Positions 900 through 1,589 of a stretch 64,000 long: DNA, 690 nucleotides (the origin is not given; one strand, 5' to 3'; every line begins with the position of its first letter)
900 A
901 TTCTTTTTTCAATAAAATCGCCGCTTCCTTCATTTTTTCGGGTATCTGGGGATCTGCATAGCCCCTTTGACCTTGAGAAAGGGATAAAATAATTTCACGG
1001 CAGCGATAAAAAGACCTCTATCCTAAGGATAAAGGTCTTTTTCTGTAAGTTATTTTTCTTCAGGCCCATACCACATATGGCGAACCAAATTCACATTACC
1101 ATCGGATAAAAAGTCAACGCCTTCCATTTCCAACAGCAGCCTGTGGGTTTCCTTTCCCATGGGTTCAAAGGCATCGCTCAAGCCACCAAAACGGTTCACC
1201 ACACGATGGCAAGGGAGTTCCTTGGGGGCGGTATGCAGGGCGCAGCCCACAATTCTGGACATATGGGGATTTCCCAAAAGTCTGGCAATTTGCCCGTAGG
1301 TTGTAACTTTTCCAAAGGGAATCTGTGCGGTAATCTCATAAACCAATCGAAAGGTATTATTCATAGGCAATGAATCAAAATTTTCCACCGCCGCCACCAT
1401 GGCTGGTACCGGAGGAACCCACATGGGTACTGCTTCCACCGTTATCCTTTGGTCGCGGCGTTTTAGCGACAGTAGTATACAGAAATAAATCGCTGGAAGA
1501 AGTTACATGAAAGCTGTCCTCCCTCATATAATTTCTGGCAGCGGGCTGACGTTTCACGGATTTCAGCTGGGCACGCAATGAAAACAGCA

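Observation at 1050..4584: ydjGHI-like SPFH / zinc-ribbon / TPM operon without pspA, rearranged and fused to an MGMT-domain gene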

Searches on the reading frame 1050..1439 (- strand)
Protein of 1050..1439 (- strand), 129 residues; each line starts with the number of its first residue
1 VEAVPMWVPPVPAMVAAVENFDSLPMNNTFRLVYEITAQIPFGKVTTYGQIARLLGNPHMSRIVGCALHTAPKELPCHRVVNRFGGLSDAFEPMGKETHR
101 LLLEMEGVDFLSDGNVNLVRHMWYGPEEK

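Call 3: search_protein_families(library=pfam, proteins=[window:1050-1439:-], max_evalue=0.01)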
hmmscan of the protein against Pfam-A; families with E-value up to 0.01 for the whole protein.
window:1050-1439:- (129 aa): 1 family
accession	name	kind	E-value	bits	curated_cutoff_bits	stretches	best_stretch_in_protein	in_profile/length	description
PF01035.26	DNA_binding_1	-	3.1e-22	78.6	27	1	31-108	4-81/81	6-O-methylguanine DNA methyltransferase, DNA binding domain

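Call 4: search_protein_families(library=ncbifam, proteins=[window:1050-1439:-], max_evalue=0.01)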
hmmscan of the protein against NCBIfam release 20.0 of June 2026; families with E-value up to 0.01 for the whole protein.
window:1050-1439:- (129 aa): 5 families
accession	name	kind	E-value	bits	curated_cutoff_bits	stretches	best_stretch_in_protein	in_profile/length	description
TIGR00589.1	ogt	superfamily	2.5e-13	49.9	46.4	1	31-106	5-80/80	methylated-DNA--[protein]-cysteine S-methyltransferase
NF007626.0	PRK10286.1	equivalog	1.5e-09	38.2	192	1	31-90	91-152/171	methylated-DNA--[protein]-cysteine S-methyltransferase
NF003022.0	PRK03887.1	equivalog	1.8e-08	34.4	164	1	32-109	96-171/175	methylated-DNA--protein-cysteine methyltransferase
NF041132.1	DNA_protcyst_Mta_Thcoc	equivalog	2.3e-07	30.8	250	1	31-107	95-169/169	methylated-DNA--protein-cysteine methyltransferase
NF011964.0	PRK15435.1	equivalog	4.6e-07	29.2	345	1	32-89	274-333/354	bifunctional DNA-binding transcriptional regulator/O6-methylguanine-DNA methyltransferase Ada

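Call 25: search_protein_families(library=padloc, proteins=[window:1050-1364:-], max_evalue=0.01)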
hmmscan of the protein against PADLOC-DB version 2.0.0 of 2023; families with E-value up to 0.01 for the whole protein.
window:1050-1364:- (104 aa): 0 families

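Call 26: search_solved_structures(query=window:1050-1364:-, max_evalue=0.001, show_alignments=3)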
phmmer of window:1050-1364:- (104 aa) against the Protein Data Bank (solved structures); distinct sequences matched with E-value up to 0.001: 39.
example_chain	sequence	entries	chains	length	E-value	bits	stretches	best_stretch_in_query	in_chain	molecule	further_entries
3gva_A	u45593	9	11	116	1e-14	58.3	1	3-99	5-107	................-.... protein 1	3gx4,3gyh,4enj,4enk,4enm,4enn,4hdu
2kif_A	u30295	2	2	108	7.2e-12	49.2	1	8-99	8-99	O6-methylguanine-DNA methyltransferase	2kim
4zyg_A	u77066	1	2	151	1.1e-07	35.7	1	5-84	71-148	Methylated-DNA--protein-cysteine methyltransferase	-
4zye_A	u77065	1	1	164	1.4e-07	35.4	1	5-84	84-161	Methylated-DNA--protein-cysteine methyltransferase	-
1yfh_A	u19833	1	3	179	2e-07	34.9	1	5-64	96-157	Methylated-DNA--protein-cysteine methyltransferase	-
1qnt_A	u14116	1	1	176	2e-07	34.9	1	5-64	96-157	METHYLATED-DNA--PROTEIN-CYSTEINE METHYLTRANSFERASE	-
1t39_A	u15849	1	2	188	2.3e-07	34.7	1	5-63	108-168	Methylated-DNA--protein-cysteine methyltransferase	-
1eh6_A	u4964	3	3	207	2.4e-07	34.6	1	5-64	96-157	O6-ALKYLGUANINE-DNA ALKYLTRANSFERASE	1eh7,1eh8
4wxc_A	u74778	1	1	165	1.4e-06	32.2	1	8-81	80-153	Methylated-DNA--protein-cysteine methyltransferase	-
4wxd_A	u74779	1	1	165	1.7e-06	31.9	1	8-81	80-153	Methylated-DNA--protein-cysteine methyltransferase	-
4bhb_A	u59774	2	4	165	1.7e-06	31.9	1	8-81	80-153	METHYLATED-DNA--PROTEIN-CYSTEINE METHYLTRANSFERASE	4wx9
4bhc_A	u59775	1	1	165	1.7e-06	31.9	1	8-81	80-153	METHYLATED-DNA--PROTEIN-CYSTEINE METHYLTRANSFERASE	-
2g7h_A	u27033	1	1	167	2e-06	31.7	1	7-82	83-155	Methylated-DNA--protein-cysteine methyltransferase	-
4zyd_A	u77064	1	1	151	2.1e-06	31.6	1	5-84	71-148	Methylated-DNA--protein-cysteine methyltransferase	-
4zyh_A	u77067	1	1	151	2.9e-06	31.1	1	5-84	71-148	Methylated-DNA--protein-cysteine methyltransferase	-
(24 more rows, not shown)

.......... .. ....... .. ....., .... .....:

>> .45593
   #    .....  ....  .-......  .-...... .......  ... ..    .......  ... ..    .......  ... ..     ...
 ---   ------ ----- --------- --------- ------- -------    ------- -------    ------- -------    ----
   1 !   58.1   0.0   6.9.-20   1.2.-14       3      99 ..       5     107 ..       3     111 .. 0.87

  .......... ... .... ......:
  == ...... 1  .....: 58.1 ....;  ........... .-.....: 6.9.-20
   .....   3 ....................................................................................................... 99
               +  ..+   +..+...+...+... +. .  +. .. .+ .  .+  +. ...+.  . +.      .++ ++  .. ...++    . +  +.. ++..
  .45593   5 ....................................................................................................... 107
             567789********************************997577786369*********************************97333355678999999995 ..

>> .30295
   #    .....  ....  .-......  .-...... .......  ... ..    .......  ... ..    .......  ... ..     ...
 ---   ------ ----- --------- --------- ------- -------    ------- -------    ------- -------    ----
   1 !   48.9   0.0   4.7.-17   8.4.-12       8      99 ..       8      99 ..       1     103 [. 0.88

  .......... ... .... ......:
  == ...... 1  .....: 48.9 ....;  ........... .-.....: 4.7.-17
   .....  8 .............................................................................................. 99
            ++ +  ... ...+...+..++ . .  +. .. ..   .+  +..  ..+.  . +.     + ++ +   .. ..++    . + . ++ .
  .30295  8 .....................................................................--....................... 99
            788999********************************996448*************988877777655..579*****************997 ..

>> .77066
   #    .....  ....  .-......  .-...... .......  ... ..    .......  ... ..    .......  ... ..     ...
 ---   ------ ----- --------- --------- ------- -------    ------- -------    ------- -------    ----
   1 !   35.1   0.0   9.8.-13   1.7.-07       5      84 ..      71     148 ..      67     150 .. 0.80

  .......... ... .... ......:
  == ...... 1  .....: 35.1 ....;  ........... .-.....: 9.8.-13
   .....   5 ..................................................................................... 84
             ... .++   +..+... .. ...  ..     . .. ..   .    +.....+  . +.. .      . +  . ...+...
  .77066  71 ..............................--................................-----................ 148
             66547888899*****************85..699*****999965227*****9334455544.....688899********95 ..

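Call 54: find_homologous_proteins(query=window:1050-1364:-, max_evalue=0.00001)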
Query window:1050-1364:- (104 aa): 685 proteins with E <= 0.00001 among 691 candidates; the best 120 are listed.
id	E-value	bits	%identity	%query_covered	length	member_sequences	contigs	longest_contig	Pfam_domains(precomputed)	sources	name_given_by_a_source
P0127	2.3e-64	233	99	100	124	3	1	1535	PF01035.27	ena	-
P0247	3.4e-48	181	77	99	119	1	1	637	PF01035.27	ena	-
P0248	1.5e-47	178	74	99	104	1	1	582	PF01035.27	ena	-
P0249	1.9e-47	178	72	100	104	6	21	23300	PF01035.27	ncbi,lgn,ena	-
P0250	8.5e-47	176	72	99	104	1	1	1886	PF01035.27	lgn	-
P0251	2.8e-46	174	78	96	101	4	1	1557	PF01035.27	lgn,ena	-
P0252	1.0e-45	173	77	96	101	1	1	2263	PF01035.27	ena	-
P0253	2.1e-45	172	70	98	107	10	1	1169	PF01035.27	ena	-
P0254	3.1e-45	171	72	100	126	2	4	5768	PF01035.27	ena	-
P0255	3.8e-45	171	77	96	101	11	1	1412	PF01035.27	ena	-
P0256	5.1e-45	170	74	100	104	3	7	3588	PF01035.27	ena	-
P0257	8.8e-45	170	72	99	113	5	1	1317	PF01035.27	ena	-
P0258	2.3e-44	168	71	98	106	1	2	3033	PF01035.27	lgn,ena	-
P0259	3.9e-44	167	73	100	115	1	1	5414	PF01035.27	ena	-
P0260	5.4e-44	167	74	95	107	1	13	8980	PF01035.27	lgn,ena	-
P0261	1.5e-43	166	70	99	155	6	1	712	PF01035.27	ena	-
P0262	1.6e-43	165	69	97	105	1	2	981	PF01035.27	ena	-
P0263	2.0e-43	165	68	98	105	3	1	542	PF01035.27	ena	-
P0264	2.4e-43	165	73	96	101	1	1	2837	PF01035.27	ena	-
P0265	2.9e-43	165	73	99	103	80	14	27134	PF01035.27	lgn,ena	-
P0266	3.2e-43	165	71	96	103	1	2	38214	PF01035.27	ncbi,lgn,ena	-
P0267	4.1e-43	164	69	99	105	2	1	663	PF01035.27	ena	-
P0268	5.4e-43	164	74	97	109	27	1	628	PF01035.27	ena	-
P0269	6.2e-43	164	73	99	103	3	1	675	PF01035.27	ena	-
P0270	7.5e-43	163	70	98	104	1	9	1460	PF01035.27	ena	-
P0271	7.6e-43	163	72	100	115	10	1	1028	PF01035.27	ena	-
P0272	7.8e-43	163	68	96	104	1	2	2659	PF01035.27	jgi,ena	-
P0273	8.1e-43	163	71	99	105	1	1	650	PF01035.27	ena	-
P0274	9.9e-43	163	70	97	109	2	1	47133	PF01035.27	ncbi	-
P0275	1.2e-42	163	68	97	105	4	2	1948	PF01035.27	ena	-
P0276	1.6e-42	162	70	98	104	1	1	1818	PF01035.27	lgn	-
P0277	1.7e-42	162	72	92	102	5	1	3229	PF01035.27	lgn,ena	-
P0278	2.7e-42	162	73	99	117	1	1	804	PF01035.27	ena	-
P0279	3.1e-42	161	68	97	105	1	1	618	PF01035.27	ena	-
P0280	4.6e-42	161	71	94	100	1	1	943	PF01035.27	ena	-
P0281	5.9e-42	160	67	98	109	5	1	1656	PF01035.27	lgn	-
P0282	1.1e-41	160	70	96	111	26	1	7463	PF01035.27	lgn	-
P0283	1.2e-41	159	64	99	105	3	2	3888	PF01035.27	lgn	-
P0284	1.5e-41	159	68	98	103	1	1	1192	PF01035.27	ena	-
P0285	1.8e-41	159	69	99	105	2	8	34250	PF01035.27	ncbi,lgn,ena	-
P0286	2.4e-41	159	66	100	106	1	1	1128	PF01035.27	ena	-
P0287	2.4e-41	158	67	99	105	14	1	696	PF01035.27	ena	-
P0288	2.6e-41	158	67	99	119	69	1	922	PF01035.27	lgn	-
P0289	3.6e-41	158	65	98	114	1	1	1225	PF01035.27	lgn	-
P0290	4.3e-41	158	66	96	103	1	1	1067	PF01035.27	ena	-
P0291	4.5e-41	158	66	98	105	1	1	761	PF01035.27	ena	-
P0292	4.6e-41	158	69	96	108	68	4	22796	PF01035.27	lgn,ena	-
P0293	5.2e-41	157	66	99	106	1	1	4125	PF01035.27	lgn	-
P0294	6.2e-41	157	67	94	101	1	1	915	PF01035.27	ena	-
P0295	8.6e-41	157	68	98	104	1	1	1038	PF01035.27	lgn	-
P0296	1.0e-40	156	66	99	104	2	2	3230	PF01035.27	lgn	-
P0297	1.2e-40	156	66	97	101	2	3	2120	PF01035.27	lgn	-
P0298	1.2e-40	156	67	94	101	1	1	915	PF01035.27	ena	-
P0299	1.2e-40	156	69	94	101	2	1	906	PF01035.27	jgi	-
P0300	1.3e-40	156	68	94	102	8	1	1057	PF01035.27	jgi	jgi:methylated-DNA-protein-cysteine methyltransferase-like protein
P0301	1.6e-40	156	63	100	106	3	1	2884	PF01035.27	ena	-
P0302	1.7e-40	156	66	94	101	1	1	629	PF01035.27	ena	-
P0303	1.7e-40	156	71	97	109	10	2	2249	PF01035.27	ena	-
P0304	1.7e-40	156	64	100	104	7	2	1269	PF01035.27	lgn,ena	-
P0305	1.9e-40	156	67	94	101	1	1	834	PF01035.27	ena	-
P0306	2.2e-40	155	69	98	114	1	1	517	PF01035.27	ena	-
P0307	2.2e-40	155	65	99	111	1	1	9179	PF01035.27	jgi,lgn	jgi:methylated-DNA-protein-cysteine methyltransferase-like protein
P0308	2.3e-40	155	66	94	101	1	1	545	PF01035.27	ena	-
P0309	2.3e-40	155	66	94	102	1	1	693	PF01035.27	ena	-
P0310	2.4e-40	155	70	99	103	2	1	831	PF01035.27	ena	-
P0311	2.5e-40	155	64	100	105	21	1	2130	PF01035.27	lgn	-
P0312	2.8e-40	155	67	99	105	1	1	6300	PF01035.27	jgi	-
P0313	3.3e-40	155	63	100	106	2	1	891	PF01035.27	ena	-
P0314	4.0e-40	155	69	95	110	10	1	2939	PF01035.27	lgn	-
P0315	4.0e-40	155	67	97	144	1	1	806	PF01035.27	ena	-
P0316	4.2e-40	155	66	98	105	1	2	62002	PF01035.27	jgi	jgi:methylated-DNA-protein-cysteine methyltransferase-like protein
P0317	4.7e-40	154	67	97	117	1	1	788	PF01035.27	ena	-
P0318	5.1e-40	154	65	94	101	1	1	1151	PF01035.27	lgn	-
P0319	5.7e-40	154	65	98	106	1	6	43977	PF01035.27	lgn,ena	-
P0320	6.2e-40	154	65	94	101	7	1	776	PF01035.27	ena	-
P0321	6.2e-40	154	65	94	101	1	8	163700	PF01035.27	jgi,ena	-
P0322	6.2e-40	154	65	94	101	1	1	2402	PF01035.27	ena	-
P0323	7.6e-40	154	64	100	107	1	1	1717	PF01035.27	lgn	-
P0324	8.1e-40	154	66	100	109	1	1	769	PF01035.27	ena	-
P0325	8.6e-40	154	66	100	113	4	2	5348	PF01035.27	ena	-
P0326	9.1e-40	153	69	94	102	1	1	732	PF01035.27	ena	-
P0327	9.2e-40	153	68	96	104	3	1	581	PF01035.27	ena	-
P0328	9.8e-40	153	65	99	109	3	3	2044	PF01035.27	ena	-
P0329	1.0e-39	153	65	99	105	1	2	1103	PF01035.27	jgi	-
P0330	1.3e-39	153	66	96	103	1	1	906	PF01035.27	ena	-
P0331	1.4e-39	153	66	97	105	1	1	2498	PF01035.27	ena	-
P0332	1.5e-39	153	68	99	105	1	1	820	PF01035.27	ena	-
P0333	1.6e-39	153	65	94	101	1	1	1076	PF01035.27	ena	-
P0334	1.6e-39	153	66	94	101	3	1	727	PF01035.27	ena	-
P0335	1.7e-39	153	64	94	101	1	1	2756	PF01035.27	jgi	-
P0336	1.9e-39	152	68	98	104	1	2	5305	PF01035.27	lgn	-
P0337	2.1e-39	152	68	94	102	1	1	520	PF01035.27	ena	-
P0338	2.2e-39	152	63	97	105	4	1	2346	PF01035.27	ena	-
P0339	2.3e-39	152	65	94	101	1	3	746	PF01035.27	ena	-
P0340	2.3e-39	152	63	100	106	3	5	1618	PF01035.27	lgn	-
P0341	2.3e-39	152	66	96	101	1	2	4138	PF01035.27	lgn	-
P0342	2.5e-39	152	66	96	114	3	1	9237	PF01035.27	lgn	-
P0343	2.7e-39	152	65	94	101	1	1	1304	PF01035.27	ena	-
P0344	2.8e-39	152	63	100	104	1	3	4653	PF01035.27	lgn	-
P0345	3.1e-39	152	67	94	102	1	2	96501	PF01035.27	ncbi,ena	-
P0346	3.5e-39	152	67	98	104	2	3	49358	PF01035.27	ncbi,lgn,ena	-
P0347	3.6e-39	152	65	98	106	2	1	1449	PF01035.27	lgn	-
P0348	3.7e-39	151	65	99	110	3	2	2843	PF01035.27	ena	-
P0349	3.7e-39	151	67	92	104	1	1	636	PF01035.27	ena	-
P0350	4.0e-39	151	60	99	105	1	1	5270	PF01035.27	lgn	-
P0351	4.4e-39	151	64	94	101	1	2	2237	PF01035.27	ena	-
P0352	4.4e-39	151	67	99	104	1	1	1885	PF01035.27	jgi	jgi:methylated-DNA-protein-cysteine methyltransferase-like protein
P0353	5.6e-39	151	63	100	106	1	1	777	PF01035.27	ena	-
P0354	5.7e-39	151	64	94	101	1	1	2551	PF01035.27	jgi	-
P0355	5.9e-39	151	69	97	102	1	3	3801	PF01035.27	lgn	-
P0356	6.1e-39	151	64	94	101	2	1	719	PF01035.27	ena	-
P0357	6.1e-39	151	64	94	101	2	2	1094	PF01035.27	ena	-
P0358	6.1e-39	151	64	94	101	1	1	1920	PF01035.27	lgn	-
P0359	6.2e-39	151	64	94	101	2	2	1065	PF01035.27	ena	-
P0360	6.2e-39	151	68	96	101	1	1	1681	PF01035.27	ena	-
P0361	6.2e-39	151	63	100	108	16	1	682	PF01035.27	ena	-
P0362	6.3e-39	151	67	98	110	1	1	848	PF01035.27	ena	-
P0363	6.4e-39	151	68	92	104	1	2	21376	PF01035.27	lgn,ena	-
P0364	7.1e-39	151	65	96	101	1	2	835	PF01035.27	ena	-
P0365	7.2e-39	151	64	94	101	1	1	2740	PF01035.27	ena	-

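Call 56: find_encoding_contigs(protein=P0249, flank=5000, max_places=3)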
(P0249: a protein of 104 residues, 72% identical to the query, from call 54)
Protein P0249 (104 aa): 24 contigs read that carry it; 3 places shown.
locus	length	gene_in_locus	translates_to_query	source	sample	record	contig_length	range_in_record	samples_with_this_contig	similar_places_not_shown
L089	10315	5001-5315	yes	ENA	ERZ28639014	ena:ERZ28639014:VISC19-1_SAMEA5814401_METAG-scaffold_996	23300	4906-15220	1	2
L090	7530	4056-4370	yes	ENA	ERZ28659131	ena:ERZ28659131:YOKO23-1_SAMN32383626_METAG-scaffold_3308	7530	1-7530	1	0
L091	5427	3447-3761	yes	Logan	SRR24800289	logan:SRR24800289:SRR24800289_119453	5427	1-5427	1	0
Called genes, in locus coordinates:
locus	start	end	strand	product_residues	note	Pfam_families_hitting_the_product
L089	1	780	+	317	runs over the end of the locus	PF03413:PepSY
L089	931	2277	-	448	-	PF00672:HAMP, PF00512:HisKA, PF02518:HATPase_c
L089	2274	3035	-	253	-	PF00072:Response_reg, PF00486:Trans_reg_C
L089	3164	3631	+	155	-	PF04542:Sigma70_r2 (weak), PF08281:Sigma70_r4_2, PF04545:Sigma70_r4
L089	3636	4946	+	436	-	PF13786:DUF4179, PF18705:DUF5643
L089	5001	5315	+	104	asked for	PF01035:DNA_binding_1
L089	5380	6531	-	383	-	PF00266:Aminotran_5, PF01053:Cys_Met_Meta_PP (weak), PF01212:Beta_elim_lyase (weak), PF01041:DegT_DnrJ_EryC1 (weak)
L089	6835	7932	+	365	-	PF04143:Sulf_transp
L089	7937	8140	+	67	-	PF01206:TusA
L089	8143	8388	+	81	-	PF11823:Se_S_carrier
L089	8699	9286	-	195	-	PF04140:ICMT, PF04191:PEMT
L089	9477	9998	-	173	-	PF07670:Gate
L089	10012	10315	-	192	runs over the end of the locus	PF07670:Gate (weak)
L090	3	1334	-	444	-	?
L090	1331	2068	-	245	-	PF00072:Response_reg, PF00486:Trans_reg_C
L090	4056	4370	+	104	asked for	PF01035:DNA_binding_1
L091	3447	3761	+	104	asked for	PF01035:DNA_binding_1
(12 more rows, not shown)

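Call 57: find_encoding_contigs(protein=P0266, flank=5000, max_places=2)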
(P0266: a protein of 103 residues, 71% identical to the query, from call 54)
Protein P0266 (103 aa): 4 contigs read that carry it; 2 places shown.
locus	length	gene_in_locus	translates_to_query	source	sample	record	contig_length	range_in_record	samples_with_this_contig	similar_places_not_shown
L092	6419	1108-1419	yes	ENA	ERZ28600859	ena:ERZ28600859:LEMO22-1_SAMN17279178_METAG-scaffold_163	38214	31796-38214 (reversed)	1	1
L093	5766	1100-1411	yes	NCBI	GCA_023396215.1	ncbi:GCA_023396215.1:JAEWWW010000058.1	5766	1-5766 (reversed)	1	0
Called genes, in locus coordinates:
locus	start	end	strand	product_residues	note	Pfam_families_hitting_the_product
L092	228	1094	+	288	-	PF00398:RrnaAD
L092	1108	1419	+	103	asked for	PF01035:DNA_binding_1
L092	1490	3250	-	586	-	PF00990:GGDEF, PF00563:EAL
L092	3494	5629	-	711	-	PF02743:dCache_1, PF00672:HAMP (faint), PF00015:MCPsignal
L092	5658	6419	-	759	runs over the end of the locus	PF02743:dCache_1, PF00672:HAMP (faint), PF18947:HAMP_2 (faint), PF00015:MCPsignal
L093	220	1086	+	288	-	PF00398:RrnaAD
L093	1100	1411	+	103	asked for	PF01035:DNA_binding_1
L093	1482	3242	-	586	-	PF00990:GGDEF, PF00563:EAL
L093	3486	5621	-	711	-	PF02743:dCache_1, PF00015:MCPsignal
